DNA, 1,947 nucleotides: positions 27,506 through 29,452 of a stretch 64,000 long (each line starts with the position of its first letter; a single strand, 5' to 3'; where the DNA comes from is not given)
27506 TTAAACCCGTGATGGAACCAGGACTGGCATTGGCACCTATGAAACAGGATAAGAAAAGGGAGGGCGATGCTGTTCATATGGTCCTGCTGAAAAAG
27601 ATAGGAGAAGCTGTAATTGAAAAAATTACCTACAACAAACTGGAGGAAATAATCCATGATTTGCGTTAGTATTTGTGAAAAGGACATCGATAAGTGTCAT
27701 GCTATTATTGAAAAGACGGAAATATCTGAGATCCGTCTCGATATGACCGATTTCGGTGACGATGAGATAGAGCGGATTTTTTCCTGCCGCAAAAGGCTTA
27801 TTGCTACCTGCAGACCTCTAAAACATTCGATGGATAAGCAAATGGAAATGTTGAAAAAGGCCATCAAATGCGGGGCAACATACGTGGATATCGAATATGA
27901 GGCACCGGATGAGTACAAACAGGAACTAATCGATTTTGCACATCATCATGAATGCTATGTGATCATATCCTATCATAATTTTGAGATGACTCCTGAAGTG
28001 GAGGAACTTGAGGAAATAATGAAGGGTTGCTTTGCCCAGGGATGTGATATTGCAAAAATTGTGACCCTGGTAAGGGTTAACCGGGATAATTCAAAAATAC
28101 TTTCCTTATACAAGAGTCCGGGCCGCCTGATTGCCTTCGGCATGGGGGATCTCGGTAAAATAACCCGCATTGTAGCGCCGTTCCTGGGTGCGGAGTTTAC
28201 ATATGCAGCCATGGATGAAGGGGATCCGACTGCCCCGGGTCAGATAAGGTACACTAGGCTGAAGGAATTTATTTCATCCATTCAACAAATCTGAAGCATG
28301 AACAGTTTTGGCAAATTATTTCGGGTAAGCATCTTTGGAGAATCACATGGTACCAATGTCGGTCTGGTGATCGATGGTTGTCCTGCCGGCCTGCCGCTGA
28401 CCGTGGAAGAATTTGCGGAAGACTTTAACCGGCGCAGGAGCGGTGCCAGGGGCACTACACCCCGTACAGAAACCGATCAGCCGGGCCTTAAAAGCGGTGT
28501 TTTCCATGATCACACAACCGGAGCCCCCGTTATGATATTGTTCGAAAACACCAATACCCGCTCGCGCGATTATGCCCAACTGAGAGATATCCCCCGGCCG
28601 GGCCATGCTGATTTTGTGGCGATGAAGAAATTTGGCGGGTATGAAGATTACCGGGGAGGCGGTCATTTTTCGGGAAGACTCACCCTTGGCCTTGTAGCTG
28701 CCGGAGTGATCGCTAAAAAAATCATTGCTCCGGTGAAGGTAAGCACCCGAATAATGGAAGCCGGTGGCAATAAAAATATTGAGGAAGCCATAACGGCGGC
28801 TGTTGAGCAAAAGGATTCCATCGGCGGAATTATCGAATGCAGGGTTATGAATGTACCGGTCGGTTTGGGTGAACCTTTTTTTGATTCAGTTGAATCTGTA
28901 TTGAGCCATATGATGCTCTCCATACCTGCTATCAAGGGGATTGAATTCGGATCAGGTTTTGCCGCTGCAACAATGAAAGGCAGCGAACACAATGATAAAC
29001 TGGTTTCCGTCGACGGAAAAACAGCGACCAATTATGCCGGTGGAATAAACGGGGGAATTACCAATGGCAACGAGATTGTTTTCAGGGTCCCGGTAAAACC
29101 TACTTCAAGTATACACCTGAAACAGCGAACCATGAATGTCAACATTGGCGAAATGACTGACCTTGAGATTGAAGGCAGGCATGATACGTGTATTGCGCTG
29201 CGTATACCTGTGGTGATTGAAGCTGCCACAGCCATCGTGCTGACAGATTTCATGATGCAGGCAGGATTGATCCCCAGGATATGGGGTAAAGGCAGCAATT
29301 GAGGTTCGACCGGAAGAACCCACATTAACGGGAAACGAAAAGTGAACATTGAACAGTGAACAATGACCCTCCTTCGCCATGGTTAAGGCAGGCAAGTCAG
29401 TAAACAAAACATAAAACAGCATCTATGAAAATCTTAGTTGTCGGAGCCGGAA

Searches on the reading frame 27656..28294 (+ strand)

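Call 35: search_protein_families(library=pfam, proteins=[window:27656-28294:+], max_evalue=0.00001)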
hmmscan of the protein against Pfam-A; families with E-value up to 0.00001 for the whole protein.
window:27656-28294:+ (212 aa): 1 family
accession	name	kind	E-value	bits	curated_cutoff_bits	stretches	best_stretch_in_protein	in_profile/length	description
PF01487.21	DHquinase_I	-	4.9e-42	145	22.2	1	3-205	1-229/230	Type I 3-dehydroquinase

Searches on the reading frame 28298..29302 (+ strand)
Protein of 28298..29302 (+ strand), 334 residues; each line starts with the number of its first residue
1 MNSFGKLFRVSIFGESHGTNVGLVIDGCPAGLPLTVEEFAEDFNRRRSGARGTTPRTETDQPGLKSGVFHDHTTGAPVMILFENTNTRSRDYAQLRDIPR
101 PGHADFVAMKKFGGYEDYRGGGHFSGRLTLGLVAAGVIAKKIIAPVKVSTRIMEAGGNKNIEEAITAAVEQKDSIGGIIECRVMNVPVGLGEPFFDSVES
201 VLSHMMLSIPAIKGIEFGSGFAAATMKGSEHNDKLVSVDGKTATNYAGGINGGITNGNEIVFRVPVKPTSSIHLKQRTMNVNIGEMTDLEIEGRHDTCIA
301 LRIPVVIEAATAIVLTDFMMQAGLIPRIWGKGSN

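Call 35: search_protein_families(library=pfam, proteins=[window:28298-29302:+], max_evalue=0.00001)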
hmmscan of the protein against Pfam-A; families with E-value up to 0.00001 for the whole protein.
window:28298-29302:+ (334 aa): 1 family
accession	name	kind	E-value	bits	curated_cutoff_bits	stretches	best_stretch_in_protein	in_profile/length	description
PF01264.26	Chorismate_synt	-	2.4e-113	378.6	27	1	8-320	1-327/327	Chorismate synthase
